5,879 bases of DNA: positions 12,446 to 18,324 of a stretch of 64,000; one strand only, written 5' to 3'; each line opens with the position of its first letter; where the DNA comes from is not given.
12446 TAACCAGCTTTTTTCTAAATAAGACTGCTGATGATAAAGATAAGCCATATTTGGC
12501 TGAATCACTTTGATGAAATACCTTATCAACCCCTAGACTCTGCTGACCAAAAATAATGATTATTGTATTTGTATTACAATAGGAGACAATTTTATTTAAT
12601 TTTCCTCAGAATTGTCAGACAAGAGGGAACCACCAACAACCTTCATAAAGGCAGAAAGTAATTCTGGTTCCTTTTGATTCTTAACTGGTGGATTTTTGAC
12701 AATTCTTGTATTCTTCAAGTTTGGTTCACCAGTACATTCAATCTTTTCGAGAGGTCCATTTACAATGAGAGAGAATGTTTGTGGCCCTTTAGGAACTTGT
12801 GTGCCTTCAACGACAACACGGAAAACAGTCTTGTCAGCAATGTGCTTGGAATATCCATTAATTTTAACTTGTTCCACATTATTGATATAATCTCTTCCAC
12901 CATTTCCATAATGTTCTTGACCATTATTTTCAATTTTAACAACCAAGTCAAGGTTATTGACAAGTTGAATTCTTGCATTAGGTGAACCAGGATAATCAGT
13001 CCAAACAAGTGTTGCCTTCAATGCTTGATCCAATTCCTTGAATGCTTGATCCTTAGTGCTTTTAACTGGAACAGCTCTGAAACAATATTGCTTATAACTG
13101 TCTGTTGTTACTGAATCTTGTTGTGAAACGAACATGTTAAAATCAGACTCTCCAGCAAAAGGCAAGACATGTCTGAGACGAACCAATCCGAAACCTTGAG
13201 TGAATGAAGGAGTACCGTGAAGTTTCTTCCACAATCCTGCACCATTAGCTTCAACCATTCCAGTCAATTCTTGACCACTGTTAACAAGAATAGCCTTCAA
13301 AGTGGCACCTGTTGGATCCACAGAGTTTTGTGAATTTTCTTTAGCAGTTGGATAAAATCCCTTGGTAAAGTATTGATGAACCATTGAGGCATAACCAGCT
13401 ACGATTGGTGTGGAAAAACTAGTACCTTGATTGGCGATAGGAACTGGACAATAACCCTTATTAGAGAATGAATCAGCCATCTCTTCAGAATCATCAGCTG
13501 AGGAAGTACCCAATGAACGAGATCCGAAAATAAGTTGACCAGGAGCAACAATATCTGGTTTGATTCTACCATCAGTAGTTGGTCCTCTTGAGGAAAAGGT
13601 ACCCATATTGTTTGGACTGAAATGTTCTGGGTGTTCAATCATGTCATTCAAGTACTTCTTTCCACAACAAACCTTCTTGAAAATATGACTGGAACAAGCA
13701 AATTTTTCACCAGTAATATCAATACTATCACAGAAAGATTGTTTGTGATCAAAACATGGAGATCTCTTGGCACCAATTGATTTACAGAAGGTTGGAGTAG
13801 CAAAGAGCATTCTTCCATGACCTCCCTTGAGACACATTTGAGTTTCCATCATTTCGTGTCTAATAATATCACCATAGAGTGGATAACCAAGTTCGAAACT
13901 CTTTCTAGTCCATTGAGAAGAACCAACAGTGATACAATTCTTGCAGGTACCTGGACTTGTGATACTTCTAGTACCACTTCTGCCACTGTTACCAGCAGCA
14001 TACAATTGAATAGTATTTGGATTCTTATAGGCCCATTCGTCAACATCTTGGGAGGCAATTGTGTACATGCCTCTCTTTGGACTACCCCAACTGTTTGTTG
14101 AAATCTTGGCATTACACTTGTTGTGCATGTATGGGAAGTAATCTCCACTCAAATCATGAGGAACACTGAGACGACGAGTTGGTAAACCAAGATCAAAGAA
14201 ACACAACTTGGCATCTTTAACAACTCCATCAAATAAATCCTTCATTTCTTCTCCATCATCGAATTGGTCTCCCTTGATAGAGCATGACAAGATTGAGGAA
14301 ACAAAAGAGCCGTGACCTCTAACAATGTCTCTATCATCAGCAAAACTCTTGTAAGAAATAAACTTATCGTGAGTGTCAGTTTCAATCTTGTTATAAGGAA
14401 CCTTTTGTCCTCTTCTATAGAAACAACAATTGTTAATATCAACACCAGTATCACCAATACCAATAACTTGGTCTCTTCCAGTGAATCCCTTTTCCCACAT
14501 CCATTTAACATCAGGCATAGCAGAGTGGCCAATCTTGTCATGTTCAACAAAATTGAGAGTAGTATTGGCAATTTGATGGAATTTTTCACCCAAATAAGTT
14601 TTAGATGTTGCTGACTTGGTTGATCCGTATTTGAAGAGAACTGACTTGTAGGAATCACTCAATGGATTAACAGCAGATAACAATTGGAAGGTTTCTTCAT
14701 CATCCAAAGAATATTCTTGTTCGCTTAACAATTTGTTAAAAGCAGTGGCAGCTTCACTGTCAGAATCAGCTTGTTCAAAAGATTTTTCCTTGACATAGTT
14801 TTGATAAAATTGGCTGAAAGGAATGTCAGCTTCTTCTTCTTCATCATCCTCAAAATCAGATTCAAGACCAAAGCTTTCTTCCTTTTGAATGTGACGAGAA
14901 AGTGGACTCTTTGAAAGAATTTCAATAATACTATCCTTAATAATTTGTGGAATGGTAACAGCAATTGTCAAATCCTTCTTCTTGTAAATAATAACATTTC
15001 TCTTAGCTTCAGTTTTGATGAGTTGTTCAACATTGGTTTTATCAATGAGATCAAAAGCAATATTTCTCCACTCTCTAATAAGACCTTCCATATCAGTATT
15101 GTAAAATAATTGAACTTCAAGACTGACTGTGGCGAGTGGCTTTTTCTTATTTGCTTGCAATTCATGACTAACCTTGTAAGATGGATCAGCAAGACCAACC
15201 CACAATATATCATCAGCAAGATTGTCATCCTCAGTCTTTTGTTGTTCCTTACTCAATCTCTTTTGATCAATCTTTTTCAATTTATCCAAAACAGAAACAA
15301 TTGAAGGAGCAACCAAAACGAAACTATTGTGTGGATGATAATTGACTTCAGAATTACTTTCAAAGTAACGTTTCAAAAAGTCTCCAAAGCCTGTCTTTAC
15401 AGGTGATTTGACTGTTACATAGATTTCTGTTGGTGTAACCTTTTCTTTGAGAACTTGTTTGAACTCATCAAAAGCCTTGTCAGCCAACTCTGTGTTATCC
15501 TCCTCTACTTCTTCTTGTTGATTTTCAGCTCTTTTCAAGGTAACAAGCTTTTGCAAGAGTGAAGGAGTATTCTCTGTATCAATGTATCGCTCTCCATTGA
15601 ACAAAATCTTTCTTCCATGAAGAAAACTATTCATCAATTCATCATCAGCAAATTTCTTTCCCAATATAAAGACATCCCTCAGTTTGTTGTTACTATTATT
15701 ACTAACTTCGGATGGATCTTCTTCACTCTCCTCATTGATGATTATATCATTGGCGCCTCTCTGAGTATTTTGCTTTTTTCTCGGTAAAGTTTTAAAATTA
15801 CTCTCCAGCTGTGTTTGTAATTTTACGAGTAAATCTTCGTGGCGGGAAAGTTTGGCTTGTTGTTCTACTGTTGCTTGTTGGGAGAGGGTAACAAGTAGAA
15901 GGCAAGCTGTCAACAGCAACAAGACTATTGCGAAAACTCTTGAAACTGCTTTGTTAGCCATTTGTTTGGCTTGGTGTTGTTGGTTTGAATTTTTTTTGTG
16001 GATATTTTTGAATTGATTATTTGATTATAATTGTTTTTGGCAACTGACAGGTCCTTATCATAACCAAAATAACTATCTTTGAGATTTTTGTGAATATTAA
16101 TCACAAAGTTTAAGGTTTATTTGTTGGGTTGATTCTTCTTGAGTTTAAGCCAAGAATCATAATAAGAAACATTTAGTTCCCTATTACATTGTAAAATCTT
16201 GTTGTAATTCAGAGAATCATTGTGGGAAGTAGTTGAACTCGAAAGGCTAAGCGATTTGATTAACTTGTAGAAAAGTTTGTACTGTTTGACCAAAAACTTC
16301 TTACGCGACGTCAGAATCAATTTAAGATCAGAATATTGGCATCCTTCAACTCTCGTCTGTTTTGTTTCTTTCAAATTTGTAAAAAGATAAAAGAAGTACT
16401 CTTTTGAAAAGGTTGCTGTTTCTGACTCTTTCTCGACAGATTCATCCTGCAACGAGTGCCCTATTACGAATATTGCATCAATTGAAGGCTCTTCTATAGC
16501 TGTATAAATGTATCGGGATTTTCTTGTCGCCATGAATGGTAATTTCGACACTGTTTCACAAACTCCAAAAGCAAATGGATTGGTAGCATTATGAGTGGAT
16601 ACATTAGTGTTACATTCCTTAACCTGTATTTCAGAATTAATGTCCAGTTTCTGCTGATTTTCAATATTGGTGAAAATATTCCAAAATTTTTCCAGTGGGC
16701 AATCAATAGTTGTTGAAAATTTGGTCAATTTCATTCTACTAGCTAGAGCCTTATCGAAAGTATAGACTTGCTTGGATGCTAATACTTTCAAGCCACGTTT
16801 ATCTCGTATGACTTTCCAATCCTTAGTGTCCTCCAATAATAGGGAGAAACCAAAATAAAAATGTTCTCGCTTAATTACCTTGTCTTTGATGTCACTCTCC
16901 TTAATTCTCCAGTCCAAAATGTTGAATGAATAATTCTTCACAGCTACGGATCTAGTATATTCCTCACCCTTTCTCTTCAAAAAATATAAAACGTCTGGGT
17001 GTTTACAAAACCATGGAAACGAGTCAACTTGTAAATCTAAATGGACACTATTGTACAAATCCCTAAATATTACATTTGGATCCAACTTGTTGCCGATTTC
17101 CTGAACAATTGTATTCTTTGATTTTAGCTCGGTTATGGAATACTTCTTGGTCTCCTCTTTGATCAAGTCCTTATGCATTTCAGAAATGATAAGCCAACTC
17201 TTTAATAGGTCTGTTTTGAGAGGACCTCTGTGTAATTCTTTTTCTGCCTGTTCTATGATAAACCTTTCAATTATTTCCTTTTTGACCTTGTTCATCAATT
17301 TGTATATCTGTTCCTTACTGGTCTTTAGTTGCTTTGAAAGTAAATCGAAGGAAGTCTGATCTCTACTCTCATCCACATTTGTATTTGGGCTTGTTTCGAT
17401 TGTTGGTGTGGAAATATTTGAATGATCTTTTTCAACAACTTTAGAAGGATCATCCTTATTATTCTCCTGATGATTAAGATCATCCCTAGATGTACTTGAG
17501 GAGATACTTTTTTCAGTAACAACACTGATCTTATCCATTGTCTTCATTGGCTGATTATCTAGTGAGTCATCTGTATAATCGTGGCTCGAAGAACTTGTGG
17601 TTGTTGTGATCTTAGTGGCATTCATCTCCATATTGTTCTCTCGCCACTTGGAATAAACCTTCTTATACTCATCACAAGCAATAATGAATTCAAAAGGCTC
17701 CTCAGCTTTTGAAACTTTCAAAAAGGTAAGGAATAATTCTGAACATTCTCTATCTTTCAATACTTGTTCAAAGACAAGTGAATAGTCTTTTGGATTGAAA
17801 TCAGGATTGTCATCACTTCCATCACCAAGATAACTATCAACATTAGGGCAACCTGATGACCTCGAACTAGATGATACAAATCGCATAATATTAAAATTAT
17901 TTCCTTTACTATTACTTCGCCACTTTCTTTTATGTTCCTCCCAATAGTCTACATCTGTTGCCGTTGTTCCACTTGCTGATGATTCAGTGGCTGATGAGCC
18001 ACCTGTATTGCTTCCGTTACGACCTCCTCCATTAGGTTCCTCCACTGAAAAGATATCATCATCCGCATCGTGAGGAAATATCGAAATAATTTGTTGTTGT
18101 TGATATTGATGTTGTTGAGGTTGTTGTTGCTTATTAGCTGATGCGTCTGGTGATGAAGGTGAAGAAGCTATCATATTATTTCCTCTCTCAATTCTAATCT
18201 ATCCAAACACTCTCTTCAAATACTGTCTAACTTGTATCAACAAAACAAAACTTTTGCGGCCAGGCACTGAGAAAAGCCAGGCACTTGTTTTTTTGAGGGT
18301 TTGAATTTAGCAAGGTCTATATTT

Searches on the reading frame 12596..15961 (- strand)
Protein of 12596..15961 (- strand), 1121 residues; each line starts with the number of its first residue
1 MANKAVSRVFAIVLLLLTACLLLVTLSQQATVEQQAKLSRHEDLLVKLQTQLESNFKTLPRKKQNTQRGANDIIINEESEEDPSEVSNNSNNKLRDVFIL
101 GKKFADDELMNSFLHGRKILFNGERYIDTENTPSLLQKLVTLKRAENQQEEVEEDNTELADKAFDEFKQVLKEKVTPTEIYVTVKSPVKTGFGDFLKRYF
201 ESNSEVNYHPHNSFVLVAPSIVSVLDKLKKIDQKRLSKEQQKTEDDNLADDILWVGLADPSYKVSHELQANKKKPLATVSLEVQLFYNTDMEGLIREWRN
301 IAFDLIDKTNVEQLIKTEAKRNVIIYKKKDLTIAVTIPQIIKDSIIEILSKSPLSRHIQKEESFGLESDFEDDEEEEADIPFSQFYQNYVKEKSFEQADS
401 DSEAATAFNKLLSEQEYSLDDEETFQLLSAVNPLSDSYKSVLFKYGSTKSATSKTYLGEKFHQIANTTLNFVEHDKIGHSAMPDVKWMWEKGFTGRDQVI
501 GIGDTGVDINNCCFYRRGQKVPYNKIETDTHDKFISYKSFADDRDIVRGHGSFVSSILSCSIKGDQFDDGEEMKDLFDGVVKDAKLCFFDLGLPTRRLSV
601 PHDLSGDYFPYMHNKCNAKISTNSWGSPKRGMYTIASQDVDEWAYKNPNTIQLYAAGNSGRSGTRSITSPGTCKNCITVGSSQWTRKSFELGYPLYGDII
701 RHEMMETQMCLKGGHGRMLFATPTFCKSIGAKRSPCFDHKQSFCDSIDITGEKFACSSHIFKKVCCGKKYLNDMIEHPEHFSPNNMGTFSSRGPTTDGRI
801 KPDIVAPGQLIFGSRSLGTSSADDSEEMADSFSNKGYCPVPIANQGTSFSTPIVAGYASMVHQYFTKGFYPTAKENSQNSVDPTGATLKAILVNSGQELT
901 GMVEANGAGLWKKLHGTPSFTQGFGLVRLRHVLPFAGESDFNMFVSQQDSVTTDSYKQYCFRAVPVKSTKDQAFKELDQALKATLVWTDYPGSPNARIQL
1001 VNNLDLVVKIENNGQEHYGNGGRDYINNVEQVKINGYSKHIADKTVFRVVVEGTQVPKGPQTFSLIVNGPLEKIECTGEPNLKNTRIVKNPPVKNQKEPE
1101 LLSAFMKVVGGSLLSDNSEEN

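Call 22: search_protein_families(library=pfam, proteins=[window:12596-15961:-], max_evalue=0.00001)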
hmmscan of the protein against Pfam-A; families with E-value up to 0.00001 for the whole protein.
window:12596-15961:- (1121 aa): 1 family
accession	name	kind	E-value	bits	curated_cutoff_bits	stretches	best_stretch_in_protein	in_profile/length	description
PF00082.27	Peptidase_S8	-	6.5e-30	104.9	21.8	1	495-905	1-274/288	Subtilase family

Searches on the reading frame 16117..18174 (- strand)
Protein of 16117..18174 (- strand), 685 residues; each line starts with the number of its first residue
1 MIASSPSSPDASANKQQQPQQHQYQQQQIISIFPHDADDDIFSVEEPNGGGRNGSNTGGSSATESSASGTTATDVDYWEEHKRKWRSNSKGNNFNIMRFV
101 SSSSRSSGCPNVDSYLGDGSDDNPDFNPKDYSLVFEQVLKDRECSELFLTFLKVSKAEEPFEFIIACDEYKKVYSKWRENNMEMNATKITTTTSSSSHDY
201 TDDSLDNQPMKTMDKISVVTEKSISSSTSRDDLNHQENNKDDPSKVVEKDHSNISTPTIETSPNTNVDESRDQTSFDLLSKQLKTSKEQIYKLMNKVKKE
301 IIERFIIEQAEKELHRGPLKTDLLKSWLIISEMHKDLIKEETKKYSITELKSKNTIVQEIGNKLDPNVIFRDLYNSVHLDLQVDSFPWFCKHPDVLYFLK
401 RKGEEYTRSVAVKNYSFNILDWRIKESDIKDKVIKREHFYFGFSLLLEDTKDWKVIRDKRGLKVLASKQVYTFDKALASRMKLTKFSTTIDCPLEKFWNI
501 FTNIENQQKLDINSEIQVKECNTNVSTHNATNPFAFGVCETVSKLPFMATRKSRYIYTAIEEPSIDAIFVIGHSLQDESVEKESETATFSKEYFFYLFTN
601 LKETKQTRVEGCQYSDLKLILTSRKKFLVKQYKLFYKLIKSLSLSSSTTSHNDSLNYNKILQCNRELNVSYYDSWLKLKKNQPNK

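Call 22: search_protein_families(library=pfam, proteins=[window:16117-18174:-], max_evalue=0.00001)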
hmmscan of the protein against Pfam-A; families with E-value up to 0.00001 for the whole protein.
window:16117-18174:- (685 aa): 1 family
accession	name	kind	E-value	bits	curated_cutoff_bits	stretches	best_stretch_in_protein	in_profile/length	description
PF00615.24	RGS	-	8.9e-06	26.5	23.9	0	135-195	2-59/117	Regulator of G protein signaling domain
